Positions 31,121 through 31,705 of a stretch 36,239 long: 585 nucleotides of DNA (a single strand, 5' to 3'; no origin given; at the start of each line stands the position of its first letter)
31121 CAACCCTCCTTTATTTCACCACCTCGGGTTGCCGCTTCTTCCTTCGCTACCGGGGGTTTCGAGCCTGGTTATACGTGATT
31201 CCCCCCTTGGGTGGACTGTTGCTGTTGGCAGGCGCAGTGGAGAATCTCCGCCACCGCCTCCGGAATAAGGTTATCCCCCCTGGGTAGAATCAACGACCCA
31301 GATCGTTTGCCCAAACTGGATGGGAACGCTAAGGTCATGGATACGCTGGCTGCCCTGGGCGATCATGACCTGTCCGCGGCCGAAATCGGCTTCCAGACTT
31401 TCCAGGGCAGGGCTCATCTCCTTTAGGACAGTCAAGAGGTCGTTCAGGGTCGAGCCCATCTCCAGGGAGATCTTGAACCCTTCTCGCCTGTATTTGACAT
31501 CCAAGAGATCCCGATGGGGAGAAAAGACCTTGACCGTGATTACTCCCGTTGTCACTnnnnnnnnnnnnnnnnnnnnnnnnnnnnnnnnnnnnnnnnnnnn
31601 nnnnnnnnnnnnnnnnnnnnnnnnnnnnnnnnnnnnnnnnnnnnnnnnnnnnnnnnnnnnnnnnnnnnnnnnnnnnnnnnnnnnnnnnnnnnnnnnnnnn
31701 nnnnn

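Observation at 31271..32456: Shortened [FeFe]-hydrogenase-like protein translationally coupled to a MoaD/ThiS-type GG protein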

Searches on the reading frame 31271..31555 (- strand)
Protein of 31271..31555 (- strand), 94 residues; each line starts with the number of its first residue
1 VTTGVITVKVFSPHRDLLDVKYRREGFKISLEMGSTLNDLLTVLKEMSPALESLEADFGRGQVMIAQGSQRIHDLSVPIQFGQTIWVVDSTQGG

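Call 4: search_protein_families(library=pfam, proteins=[window:31271-31555:-], max_evalue=1)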
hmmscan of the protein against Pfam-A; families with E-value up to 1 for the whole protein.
window:31271-31555:- (94 aa): 2 families
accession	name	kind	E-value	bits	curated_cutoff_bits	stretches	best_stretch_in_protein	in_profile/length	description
PF02597.26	ThiS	-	0.18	12.8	22.5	1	26-94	13-76/76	ThiS family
PF20011.4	fvmJAB_N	-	0.22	11.9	27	1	17-74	28-80/158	JAB N-terminal domain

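Call 5: search_protein_families(library=ncbifam, proteins=[window:31271-31555:-], max_evalue=1)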
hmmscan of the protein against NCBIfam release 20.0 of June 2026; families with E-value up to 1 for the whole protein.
window:31271-31555:- (94 aa): 1 family
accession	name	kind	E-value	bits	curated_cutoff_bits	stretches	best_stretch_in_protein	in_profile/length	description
TIGR01687.1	moaD_arch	subfamily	0.029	14.9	49.5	1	6-94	1-88/88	MoaD family protein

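Call 7: find_homologous_proteins(query=window:31271-31555:-, max_evalue=0.01)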
Query window:31271-31555:- (94 aa): 4 proteins with E <= 0.01 among 6 candidates.
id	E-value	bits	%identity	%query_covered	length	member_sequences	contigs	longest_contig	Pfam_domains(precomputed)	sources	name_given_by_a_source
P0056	1.4e-52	193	98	100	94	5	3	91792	-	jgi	jgi:molybdopterin converting factor small subunit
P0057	9.5e-42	159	83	98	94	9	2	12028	-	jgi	jgi:molybdopterin converting factor small subunit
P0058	2.8e-41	157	80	100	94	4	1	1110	-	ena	-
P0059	1.3e-22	98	84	62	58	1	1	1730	-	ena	-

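Call 10: find_encoding_contigs(protein=P0057, flank=8000, max_places=3)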
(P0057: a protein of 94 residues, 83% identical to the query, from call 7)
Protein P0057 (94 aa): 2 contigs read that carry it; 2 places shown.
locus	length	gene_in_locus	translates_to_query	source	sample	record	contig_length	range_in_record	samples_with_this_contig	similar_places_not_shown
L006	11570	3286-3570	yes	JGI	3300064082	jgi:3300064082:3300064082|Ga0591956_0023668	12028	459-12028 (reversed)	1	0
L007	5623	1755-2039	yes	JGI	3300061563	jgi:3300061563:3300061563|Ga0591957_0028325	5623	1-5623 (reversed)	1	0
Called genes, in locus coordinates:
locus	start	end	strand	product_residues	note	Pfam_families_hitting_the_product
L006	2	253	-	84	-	?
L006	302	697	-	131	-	PF00596:Aldolase_II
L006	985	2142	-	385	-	PF00465:Fe-ADH, PF13685:Fe-ADH_2, PF25137:ADH_Fe_C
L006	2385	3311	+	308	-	PF12838:Fer4_7 (weak), PF13187:Fer4_9 (faint), PF13237:Fer4_10 (weak), PF13484:Fer4_16 (faint), PF25160:LdpA_Fe-S-bd (faint), PF02906:Fe_hyd_lg_C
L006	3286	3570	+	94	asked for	-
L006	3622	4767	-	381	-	PF01208:URO-D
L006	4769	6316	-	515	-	PF02219:MTHFR, PF12225:DUF5981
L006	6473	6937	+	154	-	PF04073:tRNA_edit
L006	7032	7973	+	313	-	PF04015:DUF362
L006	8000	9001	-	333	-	PF01208:URO-D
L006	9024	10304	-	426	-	PF06808:DctM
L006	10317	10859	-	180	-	PF04290:DctQ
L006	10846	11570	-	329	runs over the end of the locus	PF03480:DctP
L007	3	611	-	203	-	?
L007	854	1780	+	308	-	PF12838:Fer4_7 (weak), PF13187:Fer4_9 (faint), PF13237:Fer4_10 (weak), PF13484:Fer4_16 (faint), PF25160:LdpA_Fe-S-bd (faint), PF02906:Fe_hyd_lg_C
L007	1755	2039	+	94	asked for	-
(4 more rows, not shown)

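Call 17: find_encoding_contigs(protein=P0056, flank=10000, max_places=3)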
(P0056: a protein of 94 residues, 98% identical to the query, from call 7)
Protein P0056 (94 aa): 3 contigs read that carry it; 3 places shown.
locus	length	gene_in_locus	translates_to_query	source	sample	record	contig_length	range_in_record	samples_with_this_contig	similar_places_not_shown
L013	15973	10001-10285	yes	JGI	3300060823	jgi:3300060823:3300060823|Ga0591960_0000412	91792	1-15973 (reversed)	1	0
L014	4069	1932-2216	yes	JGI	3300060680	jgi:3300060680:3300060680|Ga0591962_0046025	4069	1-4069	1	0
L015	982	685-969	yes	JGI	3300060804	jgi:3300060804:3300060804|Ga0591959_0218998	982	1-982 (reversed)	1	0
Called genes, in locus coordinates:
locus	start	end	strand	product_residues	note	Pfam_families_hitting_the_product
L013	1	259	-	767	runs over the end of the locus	PF04205:FMN_bind, PF00890:FAD_binding_2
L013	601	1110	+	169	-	-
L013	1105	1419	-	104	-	-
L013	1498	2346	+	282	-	PF00456:Transketolase_N, PF00676:E1_dh (weak), PF13292:DXP_synthase_N (weak)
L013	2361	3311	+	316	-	PF02779:Transket_pyr, PF02780:Transketolase_C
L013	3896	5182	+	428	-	PF01547:SBP_bac_1, PF13416:SBP_bac_8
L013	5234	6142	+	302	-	PF00528:BPD_transp_1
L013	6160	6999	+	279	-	PF00528:BPD_transp_1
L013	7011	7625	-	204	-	PF00596:Aldolase_II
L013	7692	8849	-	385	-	PF00465:Fe-ADH, PF13685:Fe-ADH_2, PF25137:ADH_Fe_C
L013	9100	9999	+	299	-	PF00037:Fer4 (faint), PF12837:Fer4_6 (faint), PF12838:Fer4_7, PF13237:Fer4_10 (weak), PF13484:Fer4_16 (faint), PF25160:LdpA_Fe-S-bd (weak), PF02906:Fe_hyd_lg_C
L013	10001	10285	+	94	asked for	-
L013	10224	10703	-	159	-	PF04290:DctQ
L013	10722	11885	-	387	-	PF01208:URO-D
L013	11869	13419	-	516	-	PF02219:MTHFR, PF12225:DUF5981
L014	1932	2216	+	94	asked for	-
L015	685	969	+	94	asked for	-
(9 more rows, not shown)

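Call 39: find_homologous_proteins(query=A5, max_evalue=0.01)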
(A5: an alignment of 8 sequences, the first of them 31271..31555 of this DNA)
Query A5 (8 sequences) (94 aa, profile of the alignment): 7 proteins with E <= 0.01 among 1194 candidates.
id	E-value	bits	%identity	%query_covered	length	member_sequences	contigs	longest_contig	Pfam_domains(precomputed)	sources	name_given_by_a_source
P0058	3.3e-35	138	80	100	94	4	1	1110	-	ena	-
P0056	4.2e-34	135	98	100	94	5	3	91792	-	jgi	jgi:molybdopterin converting factor small subunit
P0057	9.1e-34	134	83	98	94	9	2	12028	-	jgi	jgi:molybdopterin converting factor small subunit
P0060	1.1e-25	108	19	95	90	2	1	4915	PF02597.27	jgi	-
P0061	3.4e-25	106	23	95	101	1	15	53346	-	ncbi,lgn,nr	ncbi:MAG: hypothetical protein PWQ82_1052 [Thermosediminibacterales bacterium]|nr:hypothetical prote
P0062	5.0e-20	90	-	-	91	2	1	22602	-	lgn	-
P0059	1.9e-19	88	84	62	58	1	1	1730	-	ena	-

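Call 40: find_encoding_contigs(protein=P0062, flank=9000, max_places=2)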
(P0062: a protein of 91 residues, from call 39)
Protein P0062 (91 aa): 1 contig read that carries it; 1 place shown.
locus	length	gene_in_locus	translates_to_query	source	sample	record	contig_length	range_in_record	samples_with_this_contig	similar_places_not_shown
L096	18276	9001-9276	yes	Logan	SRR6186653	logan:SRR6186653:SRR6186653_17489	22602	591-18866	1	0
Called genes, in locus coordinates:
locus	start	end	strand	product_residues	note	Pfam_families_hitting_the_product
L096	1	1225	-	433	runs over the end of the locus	PF02311:AraC_binding, PF07883:Cupin_2, PF12833:HTH_18, PF00165:HTH_AraC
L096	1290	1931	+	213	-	-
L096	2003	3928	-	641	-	PF02730:AFOR_N, PF01314:AFOR_C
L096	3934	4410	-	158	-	PF12797:Fer4_2 (faint), PF13237:Fer4_10 (faint), PF13484:Fer4_16 (faint), PF14697:Fer4_21 (faint), PF13247:Fer4_11, PF12838:Fer4_7 (weak), PF00037:Fer4 (weak), PF12837:Fer4_6 (weak), +4 more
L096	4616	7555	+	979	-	PF00384:Molybdopterin, PF01568:Molydop_binding, PF12838:Fer4_7 (weak), PF13187:Fer4_9 (weak), PF13247:Fer4_11, PF00037:Fer4 (weak), PF12797:Fer4_2 (weak), PF12837:Fer4_6 (weak), +2 more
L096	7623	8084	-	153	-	PF00583:Acetyltransf_1, PF13673:Acetyltransf_10 (weak), PF13508:Acetyltransf_7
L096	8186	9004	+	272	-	PF02906:Fe_hyd_lg_C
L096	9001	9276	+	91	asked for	-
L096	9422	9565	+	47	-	-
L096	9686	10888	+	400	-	PF01546:Peptidase_M20, PF07687:M20_dimer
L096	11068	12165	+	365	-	PF01180:DHO_dh, PF13183:Fer4_8 (faint), PF12797:Fer4_2 (faint), PF14697:Fer4_21 (weak), PF12838:Fer4_7 (weak), PF13187:Fer4_9 (weak), PF00037:Fer4 (weak), PF12837:Fer4_6 (weak), +1 more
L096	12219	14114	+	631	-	PF02730:AFOR_N, PF01314:AFOR_C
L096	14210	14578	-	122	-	PF02597:ThiS (weak)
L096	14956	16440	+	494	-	PF03109:ABC1, PF27536:UbiB_helical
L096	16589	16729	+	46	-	-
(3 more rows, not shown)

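Call 41: find_encoding_contigs(protein=P0060, flank=5000, max_places=2)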
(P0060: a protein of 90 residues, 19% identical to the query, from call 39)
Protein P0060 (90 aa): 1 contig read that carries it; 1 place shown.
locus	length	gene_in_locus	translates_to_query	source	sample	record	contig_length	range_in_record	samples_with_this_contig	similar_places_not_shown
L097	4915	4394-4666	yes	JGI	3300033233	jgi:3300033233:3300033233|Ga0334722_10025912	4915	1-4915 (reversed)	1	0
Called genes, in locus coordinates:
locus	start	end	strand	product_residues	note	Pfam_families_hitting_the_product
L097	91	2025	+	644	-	PF00142:Fer4_NifH (faint), PF01656:CbiA, PF02374:ArsA_ATPase, PF13614:AAA_31, PF01656:CbiA (weak), PF02374:ArsA_ATPase, PF13614:AAA_31 (weak), PF02374:ArsA_ATPase, +8 more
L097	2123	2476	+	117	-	PF12840:HTH_20 (weak), PF01022:HTH_5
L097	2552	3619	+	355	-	PF01758:SBF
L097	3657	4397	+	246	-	PF02906:Fe_hyd_lg_C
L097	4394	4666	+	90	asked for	PF02597:ThiS (weak)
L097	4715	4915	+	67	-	?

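Call 60: predict_structure(alignment_id=A7)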
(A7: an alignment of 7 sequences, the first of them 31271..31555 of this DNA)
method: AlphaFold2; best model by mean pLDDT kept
length: 94 residues; sequences in the alignment: 7
mean_pLDDT: 85.3   pTM: 0.74
mean pLDDT of the five models: 85.3, 83.1, 82.7, 81.3, 80.8
residues with pLDDT >= 90: 23; 70-90: 66; 50-70: 4; < 50: 1
segments of 3 or more residues with pLDDT < 50: none
pLDDT, mean of each block of 10 residues (from residue 1): 85 81 85 90 87 88 89 90 85 55
secondary structure, 60 per line:
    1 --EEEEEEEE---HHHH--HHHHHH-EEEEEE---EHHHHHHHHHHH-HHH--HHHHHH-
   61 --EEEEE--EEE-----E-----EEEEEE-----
elements in order: E3-10 H14-17 H20-25 E27-32 H37-47 H54-59 E63-67 E70-72 E84-89

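Call 61: search_solved_structures(query=A7, max_evalue=10, show_alignments=2)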
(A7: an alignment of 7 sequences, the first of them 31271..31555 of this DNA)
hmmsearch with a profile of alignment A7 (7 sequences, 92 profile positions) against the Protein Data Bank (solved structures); distinct sequences matched with E-value up to 10: 43.
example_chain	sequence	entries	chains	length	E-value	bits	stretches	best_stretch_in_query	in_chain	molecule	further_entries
1vjk_A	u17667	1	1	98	2.1e-07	34.7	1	5-92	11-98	molybdopterin converting factor, subunit 1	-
2m19_A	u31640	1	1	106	6.8e-05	26.6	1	3-92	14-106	Molybdopterin converting factor subunit 1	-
6jbz_B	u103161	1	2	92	7e-05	26.5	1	5-92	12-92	MoaD/ThiS family protein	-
6jc0_C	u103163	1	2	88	0.00074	23.3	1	3-92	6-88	Putative molybdenum cofactor biosynthesis protein D2 (MoaD2) / thiamine S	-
2l52_A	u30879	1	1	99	0.0059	20.4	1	4-77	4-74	METHANOSARCINA ACETIVORANS SAMP1 HOMOLOG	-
3po0_A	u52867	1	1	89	0.042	17.7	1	6-92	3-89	Small archaeal modifier protein 1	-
4hro_A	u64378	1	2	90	0.049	17.4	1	7-92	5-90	Small archaeal modifier protein 1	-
7mcc_A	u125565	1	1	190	0.062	17.1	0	23-88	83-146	AI-designed TIM-barrel F2C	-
7smj_A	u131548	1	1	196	0.071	16.9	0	23-88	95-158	AI-designed TIM-barrel F2N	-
5mpo_A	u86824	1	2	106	0.079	16.8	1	5-92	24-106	Molybdopterin synthase sulfur carrier subunit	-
2l83_A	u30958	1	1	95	0.099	16.4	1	9-92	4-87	Small archaeal modifier protein 1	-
3rpf_C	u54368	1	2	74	0.13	16.1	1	6-92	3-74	Molybdopterin converting factor, subunit 1 (MoaD)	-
6yqy_A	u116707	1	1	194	0.24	15.2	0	43-89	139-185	de novo designed TIM barrel sTIM11noCys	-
6ii7_A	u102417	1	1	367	0.29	15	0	13-50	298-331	Adenosine deaminase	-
1ryj_A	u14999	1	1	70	0.41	14.5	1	58-92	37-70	unknown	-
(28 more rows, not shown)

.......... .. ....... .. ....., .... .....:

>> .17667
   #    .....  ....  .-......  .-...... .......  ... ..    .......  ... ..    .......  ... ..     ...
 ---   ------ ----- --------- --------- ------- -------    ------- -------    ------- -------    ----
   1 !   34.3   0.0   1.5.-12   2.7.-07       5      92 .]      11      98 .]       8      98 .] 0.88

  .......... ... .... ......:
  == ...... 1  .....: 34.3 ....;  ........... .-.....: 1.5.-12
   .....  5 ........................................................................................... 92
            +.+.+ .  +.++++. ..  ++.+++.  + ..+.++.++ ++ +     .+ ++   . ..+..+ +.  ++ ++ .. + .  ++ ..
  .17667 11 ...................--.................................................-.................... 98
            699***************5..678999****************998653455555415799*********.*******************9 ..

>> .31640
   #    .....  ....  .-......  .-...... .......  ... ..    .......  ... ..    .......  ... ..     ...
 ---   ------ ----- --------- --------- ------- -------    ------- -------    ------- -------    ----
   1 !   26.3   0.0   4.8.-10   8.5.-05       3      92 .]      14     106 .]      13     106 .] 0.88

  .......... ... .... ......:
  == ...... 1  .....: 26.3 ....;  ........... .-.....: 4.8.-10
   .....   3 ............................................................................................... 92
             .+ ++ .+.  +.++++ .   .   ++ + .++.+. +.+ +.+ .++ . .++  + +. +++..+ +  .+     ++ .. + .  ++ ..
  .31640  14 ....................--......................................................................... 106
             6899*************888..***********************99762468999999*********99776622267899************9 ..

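Call 64: fold_search(model_id=the predicted structure, library=pdb)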
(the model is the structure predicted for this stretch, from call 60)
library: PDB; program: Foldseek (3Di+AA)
matches with E <= 10: 834; with E <= 0.001: 2
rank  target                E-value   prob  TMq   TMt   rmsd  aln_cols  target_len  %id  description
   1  6jbz_B                4.2e-05  1.00  0.75  0.83   2.5        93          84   20  Structural analysis of molybdopterin synthases from two mycobacteria pathogens (released 2019-02-13)
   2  6jc0_A                3.3e-04  1.00  0.74  0.81   3.0        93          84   19  Structural analysis of molybdopterin synthases from two mycobacteria pathogens (released 2019-02-13)
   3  3po0                  1.1e-03  1.00  0.73  0.77   3.3        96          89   19  Crystal structure of SAMP1 from Haloferax volcanii (released 2011-03-30)
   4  1fm0_D                1.5e-03  1.00  0.69  0.78   2.6        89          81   17  MOLYBDOPTERIN SYNTHASE (MOAD/MOAE) (released 2001-01-17)
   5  3rpf_C                3.6e-03  1.00  0.58  0.70   3.4        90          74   21  Protein-protein complex of subunit 1 and 2 of Molybdopterin-converting factor from Helicobacter pylori 26695 (released 2011-06-29)
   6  1jwb_D                4.1e-03  1.00  0.65  0.74   3.3        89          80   17  Structure of the Covalent Acyl-Adenylate Form of the MoeB-MoaD Protein Complex (released 2001-11-21)
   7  1wgk_MODEL_1_A        4.1e-03  1.00  0.69  0.58   4.0       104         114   16  Solution Structure of Mouse Hypothetical Protein 2900073H19RIK (released 2004-11-28)
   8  1nvi_D                4.3e-03  1.00  0.65  0.74   2.5        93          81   17  Orthorhombic Crystal Form of Molybdopterin Synthase (released 2003-05-06)
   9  4hro_B                5.3e-03  1.00  0.68  0.72   3.4        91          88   21  Crystal structure of H. volcanii small archaeal modifier protein 1 (released 2013-10-30)
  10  5mpo_B                7.3e-03  1.00  0.69  0.76   2.8        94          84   21  Crystal structure of human molybdopterin synthase complex (released 2016-12-28)
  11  4nnj_B                7.3e-03  1.00  0.51  0.60   4.1       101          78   17  Crystal structure of Uba1 in complex with ubiquitin-AMP and thioesterified ubiquitin (released 2014-05-07)
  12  2jvc_MODEL_1_A        7.7e-03  1.00  0.53  0.59   4.8       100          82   13  NMR solution structure of ubiquitin like protein (released 2008-10-14)
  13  4hro_A                8.3e-03  1.00  0.71  0.76   3.0        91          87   16  Crystal structure of H. volcanii small archaeal modifier protein 1 (released 2013-10-30)
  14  6nyo_E                8.3e-03  1.00  0.52  0.60   3.9       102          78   16  Crystal structure of a human Cdc34-ubiquitin thioester mimetic (released 2019-08-07)
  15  5mpo_A                8.8e-03  1.00  0.60  0.66   3.7        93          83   18  Crystal structure of human molybdopterin synthase complex (released 2016-12-28)
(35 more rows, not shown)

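Call 90: search_protein_families(library=padloc, proteins=[window:31271-31555:-], max_evalue=0.01)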
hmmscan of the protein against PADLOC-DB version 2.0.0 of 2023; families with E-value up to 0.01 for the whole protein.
window:31271-31555:- (94 aa): 0 families
